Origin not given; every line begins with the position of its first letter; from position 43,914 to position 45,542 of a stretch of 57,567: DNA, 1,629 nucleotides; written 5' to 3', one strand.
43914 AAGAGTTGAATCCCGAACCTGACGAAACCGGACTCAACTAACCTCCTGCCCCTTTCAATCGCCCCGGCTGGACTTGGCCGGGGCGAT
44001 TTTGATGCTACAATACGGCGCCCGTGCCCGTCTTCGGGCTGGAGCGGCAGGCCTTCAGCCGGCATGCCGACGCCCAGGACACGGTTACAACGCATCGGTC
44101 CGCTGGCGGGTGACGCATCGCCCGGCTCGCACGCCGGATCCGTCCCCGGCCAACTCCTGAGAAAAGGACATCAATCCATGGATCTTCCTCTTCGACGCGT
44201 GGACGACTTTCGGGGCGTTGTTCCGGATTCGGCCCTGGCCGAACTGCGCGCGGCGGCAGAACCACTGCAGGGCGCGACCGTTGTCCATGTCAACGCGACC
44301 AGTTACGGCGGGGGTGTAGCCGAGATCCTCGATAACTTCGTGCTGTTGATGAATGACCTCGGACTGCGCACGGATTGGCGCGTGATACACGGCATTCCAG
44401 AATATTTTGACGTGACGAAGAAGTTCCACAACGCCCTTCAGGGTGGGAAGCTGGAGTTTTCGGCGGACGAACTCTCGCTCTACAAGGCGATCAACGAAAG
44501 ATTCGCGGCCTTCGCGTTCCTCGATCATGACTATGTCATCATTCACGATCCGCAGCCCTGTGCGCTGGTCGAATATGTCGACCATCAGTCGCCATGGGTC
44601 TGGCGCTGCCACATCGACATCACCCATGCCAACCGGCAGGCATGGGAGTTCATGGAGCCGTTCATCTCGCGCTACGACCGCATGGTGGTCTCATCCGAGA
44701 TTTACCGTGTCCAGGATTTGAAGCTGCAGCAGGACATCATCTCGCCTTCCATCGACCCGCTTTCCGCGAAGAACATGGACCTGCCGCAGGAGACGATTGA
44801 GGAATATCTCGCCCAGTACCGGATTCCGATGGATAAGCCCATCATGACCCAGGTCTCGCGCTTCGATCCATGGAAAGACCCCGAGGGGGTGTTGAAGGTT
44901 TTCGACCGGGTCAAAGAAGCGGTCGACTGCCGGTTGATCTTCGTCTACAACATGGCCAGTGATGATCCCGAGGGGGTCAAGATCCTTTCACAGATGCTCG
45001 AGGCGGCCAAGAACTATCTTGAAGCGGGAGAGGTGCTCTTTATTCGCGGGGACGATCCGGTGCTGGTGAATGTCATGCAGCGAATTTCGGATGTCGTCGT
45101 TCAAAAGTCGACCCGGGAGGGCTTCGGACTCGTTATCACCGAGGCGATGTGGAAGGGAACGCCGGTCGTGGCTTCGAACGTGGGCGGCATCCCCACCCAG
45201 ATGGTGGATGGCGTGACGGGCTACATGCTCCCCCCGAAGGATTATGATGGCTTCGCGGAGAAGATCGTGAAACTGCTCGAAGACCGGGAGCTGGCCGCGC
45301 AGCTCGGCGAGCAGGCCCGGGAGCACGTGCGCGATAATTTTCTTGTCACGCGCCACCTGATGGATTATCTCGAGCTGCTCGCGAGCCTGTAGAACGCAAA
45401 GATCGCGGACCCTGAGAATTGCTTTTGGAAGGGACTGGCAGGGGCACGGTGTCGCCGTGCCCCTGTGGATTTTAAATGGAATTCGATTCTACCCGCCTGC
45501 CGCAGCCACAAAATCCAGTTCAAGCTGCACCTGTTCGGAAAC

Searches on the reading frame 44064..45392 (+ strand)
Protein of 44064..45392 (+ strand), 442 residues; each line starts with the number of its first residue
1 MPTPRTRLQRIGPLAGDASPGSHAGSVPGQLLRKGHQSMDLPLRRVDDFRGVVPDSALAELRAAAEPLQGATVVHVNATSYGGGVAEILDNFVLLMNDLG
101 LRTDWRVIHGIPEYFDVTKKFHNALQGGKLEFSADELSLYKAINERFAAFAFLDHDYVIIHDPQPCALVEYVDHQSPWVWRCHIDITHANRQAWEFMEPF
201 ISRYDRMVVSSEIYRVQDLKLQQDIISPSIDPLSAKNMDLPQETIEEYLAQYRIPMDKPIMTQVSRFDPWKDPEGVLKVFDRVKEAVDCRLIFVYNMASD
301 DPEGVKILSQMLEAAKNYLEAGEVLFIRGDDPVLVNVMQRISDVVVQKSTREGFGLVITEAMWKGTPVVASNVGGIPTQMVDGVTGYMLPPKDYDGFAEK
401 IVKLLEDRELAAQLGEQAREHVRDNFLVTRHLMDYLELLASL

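Call 59: search_protein_families(library=pfam, proteins=[window:44064-45392:+], max_evalue=0.0001)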
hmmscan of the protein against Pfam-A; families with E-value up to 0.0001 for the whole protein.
window:44064-45392:+ (442 aa): 4 families
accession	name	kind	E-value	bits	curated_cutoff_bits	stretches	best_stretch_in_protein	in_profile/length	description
PF21269.3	TreT_GT1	-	8.7e-53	178.3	27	1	75-214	1-142/144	Trehalose synthase, N-terminal domain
PF00534.26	Glycos_transf_1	-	6.8e-34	117.3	26.4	1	246-420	3-171/172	Glycosyl transferases group 1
PF13692.12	Glyco_trans_1_4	-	6.3e-20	72.3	27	1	259-407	2-142/142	Glycosyl transferases group 1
PF20706.3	GT4-conflict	-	1e-07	31.7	26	1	340-424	280-374/385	Family 4 Glycosyltransferase in conflict systems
